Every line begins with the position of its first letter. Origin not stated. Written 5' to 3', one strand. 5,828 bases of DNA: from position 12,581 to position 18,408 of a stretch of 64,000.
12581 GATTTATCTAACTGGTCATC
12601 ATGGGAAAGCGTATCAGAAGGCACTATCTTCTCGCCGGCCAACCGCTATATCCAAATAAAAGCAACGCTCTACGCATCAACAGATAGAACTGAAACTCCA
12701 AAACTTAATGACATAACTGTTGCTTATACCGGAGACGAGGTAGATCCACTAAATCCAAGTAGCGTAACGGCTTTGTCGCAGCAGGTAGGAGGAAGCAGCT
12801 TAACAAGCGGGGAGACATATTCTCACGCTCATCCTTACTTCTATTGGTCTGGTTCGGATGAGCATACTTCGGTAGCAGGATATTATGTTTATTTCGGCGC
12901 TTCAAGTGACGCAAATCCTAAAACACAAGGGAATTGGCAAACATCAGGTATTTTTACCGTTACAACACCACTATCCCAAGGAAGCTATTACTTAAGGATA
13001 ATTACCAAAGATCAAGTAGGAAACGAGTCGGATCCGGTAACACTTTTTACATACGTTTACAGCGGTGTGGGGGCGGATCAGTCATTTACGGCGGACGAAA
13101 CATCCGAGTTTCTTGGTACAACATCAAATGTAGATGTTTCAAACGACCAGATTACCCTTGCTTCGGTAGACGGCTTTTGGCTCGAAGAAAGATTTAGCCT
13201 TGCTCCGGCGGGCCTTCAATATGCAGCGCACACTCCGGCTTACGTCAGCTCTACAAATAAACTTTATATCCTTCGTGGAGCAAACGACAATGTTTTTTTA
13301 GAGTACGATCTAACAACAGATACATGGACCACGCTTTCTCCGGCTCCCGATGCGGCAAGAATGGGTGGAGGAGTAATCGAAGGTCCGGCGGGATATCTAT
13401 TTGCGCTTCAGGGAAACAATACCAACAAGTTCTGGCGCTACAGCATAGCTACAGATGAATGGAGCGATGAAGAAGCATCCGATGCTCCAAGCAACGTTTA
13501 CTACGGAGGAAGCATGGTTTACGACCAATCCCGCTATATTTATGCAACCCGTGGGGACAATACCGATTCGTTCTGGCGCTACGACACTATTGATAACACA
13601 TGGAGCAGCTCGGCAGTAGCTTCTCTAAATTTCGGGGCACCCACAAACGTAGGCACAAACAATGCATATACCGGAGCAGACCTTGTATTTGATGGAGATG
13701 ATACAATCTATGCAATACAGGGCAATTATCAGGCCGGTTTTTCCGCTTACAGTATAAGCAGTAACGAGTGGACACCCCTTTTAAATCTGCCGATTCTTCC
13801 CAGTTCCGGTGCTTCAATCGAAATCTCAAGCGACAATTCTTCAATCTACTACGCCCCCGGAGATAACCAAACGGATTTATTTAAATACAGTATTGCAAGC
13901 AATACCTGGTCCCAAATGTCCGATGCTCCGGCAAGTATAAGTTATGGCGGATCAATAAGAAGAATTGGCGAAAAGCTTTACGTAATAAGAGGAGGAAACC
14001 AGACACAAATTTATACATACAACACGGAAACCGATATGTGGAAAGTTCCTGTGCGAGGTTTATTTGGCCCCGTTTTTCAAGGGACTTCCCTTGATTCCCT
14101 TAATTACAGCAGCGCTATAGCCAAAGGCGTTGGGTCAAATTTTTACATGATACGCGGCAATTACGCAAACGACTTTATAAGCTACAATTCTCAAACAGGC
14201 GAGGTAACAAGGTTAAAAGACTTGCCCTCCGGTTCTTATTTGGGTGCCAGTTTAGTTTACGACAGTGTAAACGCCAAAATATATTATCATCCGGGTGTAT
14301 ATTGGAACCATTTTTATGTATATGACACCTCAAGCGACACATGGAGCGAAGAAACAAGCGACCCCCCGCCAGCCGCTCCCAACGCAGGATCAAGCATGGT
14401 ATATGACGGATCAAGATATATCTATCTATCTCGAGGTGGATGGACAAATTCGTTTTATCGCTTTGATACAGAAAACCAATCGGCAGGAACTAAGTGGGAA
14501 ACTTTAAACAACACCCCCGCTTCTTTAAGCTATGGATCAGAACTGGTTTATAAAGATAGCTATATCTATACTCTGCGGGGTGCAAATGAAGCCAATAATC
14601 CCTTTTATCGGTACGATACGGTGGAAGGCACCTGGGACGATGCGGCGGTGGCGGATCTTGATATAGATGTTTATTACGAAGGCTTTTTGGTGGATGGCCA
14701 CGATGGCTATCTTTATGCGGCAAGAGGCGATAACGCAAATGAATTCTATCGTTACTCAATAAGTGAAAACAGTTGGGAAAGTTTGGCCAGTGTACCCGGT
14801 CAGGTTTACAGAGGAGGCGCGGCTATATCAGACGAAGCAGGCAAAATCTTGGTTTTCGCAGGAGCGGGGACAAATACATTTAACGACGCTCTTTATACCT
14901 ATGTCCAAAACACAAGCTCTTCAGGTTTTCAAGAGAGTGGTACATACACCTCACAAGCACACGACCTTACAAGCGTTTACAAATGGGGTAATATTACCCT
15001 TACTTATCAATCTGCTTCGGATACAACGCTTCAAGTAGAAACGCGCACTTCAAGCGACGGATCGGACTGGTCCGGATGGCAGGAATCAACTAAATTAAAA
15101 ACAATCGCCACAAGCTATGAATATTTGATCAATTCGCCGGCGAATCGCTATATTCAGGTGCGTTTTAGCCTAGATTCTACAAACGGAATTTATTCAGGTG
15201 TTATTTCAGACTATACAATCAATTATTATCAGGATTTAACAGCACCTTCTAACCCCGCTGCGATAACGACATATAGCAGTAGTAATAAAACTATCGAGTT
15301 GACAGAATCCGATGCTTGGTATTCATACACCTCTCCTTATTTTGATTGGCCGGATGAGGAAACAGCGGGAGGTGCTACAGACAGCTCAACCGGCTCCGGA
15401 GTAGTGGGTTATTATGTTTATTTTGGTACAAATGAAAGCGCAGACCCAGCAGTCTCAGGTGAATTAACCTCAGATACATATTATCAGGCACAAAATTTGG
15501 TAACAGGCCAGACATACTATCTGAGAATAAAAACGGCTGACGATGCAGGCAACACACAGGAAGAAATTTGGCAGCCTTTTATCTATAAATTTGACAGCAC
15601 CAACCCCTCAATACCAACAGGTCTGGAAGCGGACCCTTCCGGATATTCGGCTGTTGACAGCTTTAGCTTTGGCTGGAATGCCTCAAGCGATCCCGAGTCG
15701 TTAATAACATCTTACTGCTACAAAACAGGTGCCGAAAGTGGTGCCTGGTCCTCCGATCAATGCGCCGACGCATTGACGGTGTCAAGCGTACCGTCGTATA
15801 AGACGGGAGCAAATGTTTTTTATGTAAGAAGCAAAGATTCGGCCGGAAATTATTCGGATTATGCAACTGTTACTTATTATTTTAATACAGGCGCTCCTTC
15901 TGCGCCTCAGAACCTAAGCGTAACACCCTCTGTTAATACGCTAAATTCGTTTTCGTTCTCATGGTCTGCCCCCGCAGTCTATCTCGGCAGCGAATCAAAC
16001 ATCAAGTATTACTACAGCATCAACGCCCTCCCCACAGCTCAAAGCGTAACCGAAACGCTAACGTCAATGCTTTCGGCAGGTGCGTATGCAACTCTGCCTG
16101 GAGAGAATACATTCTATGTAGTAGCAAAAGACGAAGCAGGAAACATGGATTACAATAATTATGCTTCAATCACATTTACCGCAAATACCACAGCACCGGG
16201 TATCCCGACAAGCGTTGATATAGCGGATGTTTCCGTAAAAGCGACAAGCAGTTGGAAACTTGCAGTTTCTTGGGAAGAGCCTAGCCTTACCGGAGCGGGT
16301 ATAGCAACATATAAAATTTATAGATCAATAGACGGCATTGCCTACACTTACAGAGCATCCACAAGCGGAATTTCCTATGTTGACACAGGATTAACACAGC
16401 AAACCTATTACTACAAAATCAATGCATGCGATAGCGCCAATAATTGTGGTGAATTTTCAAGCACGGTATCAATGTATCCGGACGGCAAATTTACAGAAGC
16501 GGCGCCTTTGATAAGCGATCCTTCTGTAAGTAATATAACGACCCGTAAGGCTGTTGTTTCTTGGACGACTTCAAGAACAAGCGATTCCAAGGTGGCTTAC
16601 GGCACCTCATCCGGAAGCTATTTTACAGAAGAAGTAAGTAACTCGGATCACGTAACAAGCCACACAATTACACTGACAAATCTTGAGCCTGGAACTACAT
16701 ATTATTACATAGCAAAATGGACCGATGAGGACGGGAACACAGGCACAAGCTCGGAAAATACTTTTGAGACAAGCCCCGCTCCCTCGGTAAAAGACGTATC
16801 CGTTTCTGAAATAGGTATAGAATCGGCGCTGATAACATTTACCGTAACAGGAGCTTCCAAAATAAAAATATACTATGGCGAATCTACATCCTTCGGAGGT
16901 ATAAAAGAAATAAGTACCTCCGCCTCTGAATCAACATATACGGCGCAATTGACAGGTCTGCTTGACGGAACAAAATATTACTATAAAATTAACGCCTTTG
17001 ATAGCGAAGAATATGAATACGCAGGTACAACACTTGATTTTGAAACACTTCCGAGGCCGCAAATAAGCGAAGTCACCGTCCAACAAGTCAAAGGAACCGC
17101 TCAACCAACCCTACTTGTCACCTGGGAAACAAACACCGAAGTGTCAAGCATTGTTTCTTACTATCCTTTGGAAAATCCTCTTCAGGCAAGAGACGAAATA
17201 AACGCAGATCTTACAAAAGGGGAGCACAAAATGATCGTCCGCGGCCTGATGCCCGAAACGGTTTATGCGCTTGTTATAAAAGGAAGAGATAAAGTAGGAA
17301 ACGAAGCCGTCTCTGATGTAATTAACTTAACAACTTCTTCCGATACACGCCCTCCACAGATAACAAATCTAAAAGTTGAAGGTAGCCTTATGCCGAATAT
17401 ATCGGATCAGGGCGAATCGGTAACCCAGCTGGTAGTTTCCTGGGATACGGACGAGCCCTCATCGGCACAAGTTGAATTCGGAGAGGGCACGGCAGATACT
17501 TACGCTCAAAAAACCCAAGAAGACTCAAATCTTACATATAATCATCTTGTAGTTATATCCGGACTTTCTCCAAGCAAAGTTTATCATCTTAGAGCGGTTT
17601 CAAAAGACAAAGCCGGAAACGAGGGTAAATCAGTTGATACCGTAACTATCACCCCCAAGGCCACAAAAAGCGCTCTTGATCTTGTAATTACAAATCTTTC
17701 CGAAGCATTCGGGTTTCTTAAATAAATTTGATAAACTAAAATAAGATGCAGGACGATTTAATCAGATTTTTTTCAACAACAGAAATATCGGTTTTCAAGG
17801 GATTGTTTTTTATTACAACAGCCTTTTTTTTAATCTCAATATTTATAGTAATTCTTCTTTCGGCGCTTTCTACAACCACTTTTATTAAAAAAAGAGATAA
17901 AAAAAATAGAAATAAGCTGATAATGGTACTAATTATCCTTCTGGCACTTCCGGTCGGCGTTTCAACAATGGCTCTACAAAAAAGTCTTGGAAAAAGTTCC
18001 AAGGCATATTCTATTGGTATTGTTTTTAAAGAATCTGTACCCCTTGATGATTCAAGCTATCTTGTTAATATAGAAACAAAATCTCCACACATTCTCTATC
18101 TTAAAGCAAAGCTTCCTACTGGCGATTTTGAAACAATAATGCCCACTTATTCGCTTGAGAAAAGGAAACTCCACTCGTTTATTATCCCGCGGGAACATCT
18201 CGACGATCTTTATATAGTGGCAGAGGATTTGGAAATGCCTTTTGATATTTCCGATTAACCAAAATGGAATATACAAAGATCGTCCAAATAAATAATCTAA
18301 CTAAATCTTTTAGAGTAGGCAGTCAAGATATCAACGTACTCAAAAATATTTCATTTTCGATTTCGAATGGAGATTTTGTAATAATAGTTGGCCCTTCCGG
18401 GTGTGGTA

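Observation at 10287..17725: Giant Kelch-propeller/Fn3 surface protein with large internal duplication, preceded by an excisionase-type HTH gene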

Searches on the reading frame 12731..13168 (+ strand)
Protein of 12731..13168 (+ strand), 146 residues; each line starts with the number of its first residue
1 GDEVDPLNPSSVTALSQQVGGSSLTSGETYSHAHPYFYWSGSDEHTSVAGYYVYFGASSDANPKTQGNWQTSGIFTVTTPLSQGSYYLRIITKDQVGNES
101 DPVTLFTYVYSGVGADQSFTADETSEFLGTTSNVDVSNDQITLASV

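Call 16: search_protein_families(library=pfam, proteins=[window:12731-13168:+], max_evalue=1)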
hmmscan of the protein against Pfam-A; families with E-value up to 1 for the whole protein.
seq(146 aa): 3 families
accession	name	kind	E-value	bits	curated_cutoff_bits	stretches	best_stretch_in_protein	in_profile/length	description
PF19077.6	Big_13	-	0.0004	21.3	27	1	33-103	27-94/102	Bacterial Ig-like domain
PF17936.7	Big_6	-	0.039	14.6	27.6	1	66-105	39-79/83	Bacterial Ig domain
PF20009.4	GEVED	-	0.11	13.7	24.4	1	63-105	24-66/78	GEVED domain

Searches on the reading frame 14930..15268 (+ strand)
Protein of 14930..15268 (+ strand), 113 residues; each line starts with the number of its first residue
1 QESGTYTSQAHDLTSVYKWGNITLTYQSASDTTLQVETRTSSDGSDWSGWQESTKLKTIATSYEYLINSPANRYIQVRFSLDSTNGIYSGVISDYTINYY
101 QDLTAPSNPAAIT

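Call 16: search_protein_families(library=pfam, proteins=[window:14930-15268:+], max_evalue=1)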
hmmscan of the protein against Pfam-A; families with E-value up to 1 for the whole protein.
seq(113 aa): 2 families
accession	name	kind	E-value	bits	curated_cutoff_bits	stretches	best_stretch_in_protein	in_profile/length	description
PF06483.16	ChiC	-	0.017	15.5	27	1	34-108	76-148/176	Chitinase C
PF21190.3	Bbp16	-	0.099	13.4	27.1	1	17-82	33-102/115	Bbp16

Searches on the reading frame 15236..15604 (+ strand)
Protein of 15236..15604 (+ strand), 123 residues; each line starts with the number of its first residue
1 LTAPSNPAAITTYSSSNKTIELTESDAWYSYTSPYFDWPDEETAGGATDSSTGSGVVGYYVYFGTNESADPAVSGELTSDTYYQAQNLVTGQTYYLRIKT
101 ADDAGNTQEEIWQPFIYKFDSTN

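Call 16: search_protein_families(library=pfam, proteins=[window:15236-15604:+], max_evalue=1)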
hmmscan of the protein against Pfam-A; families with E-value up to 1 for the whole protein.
seq(123 aa): 3 families
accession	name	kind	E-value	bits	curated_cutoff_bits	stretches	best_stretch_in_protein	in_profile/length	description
PF00041.27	fn3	-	0.0011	19.5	25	1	52-109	25-77/84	Fibronectin type III domain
PF25788.1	Ig_Rha78A_N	-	0.038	14.7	27.4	1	51-108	30-91/105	Rha78A-like, N-terminal immunoglobulin domain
PF23759.1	GBD_T9SS_assoc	-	0.1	13.3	27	0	85-105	89-109/116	Galactose binding domain-like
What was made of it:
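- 15251..15583 (+): Fn3-like domain 2 containing 'YYVYFG' (aa 1555-1665). fn3 1.1e-3, sub-threshold (call 16)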

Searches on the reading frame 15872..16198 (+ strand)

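Call 16: search_protein_families(library=pfam, proteins=[window:15872-16198:+], max_evalue=1)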
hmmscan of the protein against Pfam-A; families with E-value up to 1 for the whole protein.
seq(109 aa): 2 families
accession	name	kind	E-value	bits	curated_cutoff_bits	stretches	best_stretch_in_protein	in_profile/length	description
PF00041.27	fn3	-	0.0026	18.4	25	1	10-65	1-50/84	Fibronectin type III domain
PF07495.19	Y_Y_Y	-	0.013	15.8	26.6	1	74-103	35-63/65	Y_Y_Y domain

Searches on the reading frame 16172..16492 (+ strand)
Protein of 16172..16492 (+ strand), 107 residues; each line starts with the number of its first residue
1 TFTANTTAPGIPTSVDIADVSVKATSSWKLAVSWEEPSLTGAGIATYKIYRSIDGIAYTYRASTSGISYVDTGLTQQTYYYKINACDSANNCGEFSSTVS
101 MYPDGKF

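Call 16: search_protein_families(library=pfam, proteins=[window:16172-16492:+], max_evalue=1)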
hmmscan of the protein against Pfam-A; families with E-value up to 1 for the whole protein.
seq(107 aa): 3 families
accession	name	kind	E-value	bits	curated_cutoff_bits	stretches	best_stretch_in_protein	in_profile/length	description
PF21200.3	Glyco_hydro_39_C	-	0.0063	17.3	27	1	29-100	12-86/89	Alpha-L-iduronidase C-terminal domain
PF00041.27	fn3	-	0.0086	16.7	25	1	19-80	5-62/84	Fibronectin type III domain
PF23008.3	FN3_Tor_3rd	-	0.087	13.3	30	1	9-40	1-31/92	Tyrosine-protein kinase receptor torso, third FN3 domain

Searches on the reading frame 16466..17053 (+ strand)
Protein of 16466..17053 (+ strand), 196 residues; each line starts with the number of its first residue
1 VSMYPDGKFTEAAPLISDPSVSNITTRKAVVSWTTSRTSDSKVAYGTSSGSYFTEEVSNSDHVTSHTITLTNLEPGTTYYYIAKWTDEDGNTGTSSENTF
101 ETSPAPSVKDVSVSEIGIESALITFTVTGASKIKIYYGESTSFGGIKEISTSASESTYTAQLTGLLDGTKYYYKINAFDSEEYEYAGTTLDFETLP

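Call 16: search_protein_families(library=pfam, proteins=[window:16466-17053:+], max_evalue=1)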
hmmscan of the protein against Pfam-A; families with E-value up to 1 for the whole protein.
seq(196 aa): 8 families
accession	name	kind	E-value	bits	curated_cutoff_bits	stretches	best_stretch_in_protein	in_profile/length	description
PF16656.11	Pur_ac_phosph_N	-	4e-14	53.4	30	2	20-102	7-93/93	Purple acid Phosphatase, N-terminal domain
PF00041.27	fn3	-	4.9e-10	39.9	25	2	17-97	4-79/84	Fibronectin type III domain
PF16655.11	PhoD_N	-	2.3e-06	28.5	30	2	27-88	26-81/90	PhoD-like phosphatase, N-terminal domain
PF25788.1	Ig_Rha78A_N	-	0.0007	20.3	27.4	1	24-103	15-102/105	Rha78A-like, N-terminal immunoglobulin domain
PF25077.1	DUF7800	-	0.027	15.1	27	1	14-83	3-69/89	Domain of unknown function (DUF7800)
PF21466.3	GH101_dom-5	-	0.033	14.4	27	0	33-80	14-60/145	Endo-alpha-N-acetylgalactosaminidase, domain 5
PF13583.11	Reprolysin_4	-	0.059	13.5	22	1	39-91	52-103/203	Metallo-peptidase family M12B Reprolysin-like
PF23608.1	Ig_ILCR1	-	0.19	12.2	27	0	53-87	53-87/114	ILCR1 Ig-like domain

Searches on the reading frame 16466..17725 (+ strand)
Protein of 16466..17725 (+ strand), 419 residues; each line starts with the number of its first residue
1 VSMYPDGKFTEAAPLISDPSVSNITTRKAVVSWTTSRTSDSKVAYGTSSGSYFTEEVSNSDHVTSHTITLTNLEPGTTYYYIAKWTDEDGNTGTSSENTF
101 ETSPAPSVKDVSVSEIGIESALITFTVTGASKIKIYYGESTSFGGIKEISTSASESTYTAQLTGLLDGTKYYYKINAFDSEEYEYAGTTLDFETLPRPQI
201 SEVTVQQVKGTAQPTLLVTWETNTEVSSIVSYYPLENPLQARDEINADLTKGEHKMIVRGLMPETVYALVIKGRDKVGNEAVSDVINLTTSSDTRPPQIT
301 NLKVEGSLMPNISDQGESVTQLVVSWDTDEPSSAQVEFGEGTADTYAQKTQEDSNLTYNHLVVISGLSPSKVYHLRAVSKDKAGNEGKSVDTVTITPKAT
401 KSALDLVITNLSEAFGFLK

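Call 82: find_homologous_proteins(query=window:16466-17725:+, max_evalue=1e-20)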
Query window:16466-17725:+ (419 aa): 213 proteins with E <= 1e-20 among 7239 candidates; the best 120 are listed.
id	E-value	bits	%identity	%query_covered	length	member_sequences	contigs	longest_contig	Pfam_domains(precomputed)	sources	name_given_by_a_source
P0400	8.4e-184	629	71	100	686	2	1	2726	PF16655.13,PF25059.2,PF23376.2,PF25077.2,PF00041.28,PF16656.12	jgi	jgi:hypothetical protein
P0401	1.9e-180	618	68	100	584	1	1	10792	PF16655.13,PF25059.2,PF23376.2,PF00041.28,PF16656.12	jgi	-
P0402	4.6e-179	613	68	100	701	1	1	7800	PF16655.13,PF25059.2,PF23376.2,PF00041.28,PF16656.12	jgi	jgi:hypothetical protein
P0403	5.6e-179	613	68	100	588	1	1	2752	PF16655.13,PF25059.2,PF23376.2,PF00041.28,PF16656.12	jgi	-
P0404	1.2e-177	609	67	99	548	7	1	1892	PF16655.13,PF25059.2,PF23376.2,PF00041.28,PF16656.12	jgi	-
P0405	2.2e-177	608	65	100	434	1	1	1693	PF16655.13,PF25059.2,PF23376.2,PF00041.28,PF16656.12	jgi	jgi:hypothetical protein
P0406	1.0e-176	606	68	100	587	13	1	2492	PF16655.13,PF25059.2,PF23376.2,PF25077.2,PF00041.28,PF16656.12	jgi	jgi:hypothetical protein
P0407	5.6e-176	603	68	99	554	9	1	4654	PF16655.13,PF25059.2,PF23376.2,PF25077.2,PF00041.28,PF16656.12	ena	-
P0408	5.8e-175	600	66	100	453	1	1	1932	PF16655.13,PF17425.9,PF25059.2,PF23376.2,PF25077.2,PF00041.28,PF16656.12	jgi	-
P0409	1.5e-174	599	67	100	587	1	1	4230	PF16655.13,PF25059.2,PF23376.2,PF25788.3,PF00041.28,PF16656.12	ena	-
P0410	2.6e-174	598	67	100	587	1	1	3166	PF16655.13,PF25059.2,PF23376.2,PF25788.3,PF00041.28,PF16656.12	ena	-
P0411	2.8e-171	588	65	100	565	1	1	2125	PF25059.2,PF23376.2,PF25788.3,PF00041.28,PF16656.12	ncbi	-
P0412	7.6e-171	586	65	100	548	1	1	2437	PF16655.13,PF25059.2,PF23376.2,PF00041.28,PF16656.12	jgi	-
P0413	4.5e-169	580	65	100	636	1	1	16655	PF16655.13,PF25059.2,PF23376.2,PF00041.28,PF16656.12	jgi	-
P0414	4.7e-169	580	64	100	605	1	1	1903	PF16655.13,PF25059.2,PF23376.2,PF00041.28,PF16656.12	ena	-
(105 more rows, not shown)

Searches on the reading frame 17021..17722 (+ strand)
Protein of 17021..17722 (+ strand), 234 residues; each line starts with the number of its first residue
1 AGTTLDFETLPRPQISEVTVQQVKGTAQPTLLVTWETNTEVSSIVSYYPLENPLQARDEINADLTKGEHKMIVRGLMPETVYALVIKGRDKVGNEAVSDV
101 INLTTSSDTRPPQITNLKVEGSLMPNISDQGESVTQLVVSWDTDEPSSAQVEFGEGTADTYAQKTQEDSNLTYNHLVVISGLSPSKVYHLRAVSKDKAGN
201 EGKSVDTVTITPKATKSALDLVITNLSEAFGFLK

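Call 16: search_protein_families(library=pfam, proteins=[window:17021-17722:+], max_evalue=1)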
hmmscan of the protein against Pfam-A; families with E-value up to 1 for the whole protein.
seq(234 aa): 6 families
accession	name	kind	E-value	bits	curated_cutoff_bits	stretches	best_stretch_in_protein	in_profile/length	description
PF16656.11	Pur_ac_phosph_N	-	1.5e-12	48.3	30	2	133-197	11-83/93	Purple acid Phosphatase, N-terminal domain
PF25059.1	FN3_DSCAM-DSCAML_C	-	2.1e-08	34.9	39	2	169-214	39-84/89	DSCAM/DSCAML C-terminal Fn3-like domain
PF00041.27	fn3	-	8.5e-08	32.7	25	2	19-101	7-81/84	Fibronectin type III domain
PF17425.8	Arylsulfotran_N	-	0.0005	20.5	24.2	1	62-105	45-87/88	Arylsulfotransferase Ig-like domain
PF19077.6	Big_13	-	0.0049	17.8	27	0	27-104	27-99/102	Bacterial Ig-like domain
PF13750.12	Big_3_3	-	0.021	14.9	27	1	77-213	12-149/157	Bacterial Ig-like domain (group 3)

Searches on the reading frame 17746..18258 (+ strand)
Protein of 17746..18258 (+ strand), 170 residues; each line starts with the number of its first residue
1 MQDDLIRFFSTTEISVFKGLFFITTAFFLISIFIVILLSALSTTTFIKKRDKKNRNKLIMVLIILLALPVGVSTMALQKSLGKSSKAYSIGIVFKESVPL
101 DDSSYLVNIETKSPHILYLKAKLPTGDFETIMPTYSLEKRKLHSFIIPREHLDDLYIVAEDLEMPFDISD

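Call 7: search_protein_families(library=pfam, proteins=[window:17746-18258:+], max_evalue=0.01)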
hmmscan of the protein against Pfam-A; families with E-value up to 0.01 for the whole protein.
window:17746-18258:+ (170 aa): 0 families

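Call 54: search_protein_families(library=ncbifam, proteins=[window:17746-18258:+], max_evalue=0.001)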
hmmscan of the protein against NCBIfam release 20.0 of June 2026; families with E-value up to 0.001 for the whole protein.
window:17746-18258:+ (170 aa): 0 families
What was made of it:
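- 17746..18258 (+): p170: small two-TM membrane protein with a beta-rich C-terminal part; positional analogue of the ~130-aa TM+Fn3-like gene in 16 other loci. No Pfam or NCBIfam hit (calls 7, 54).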
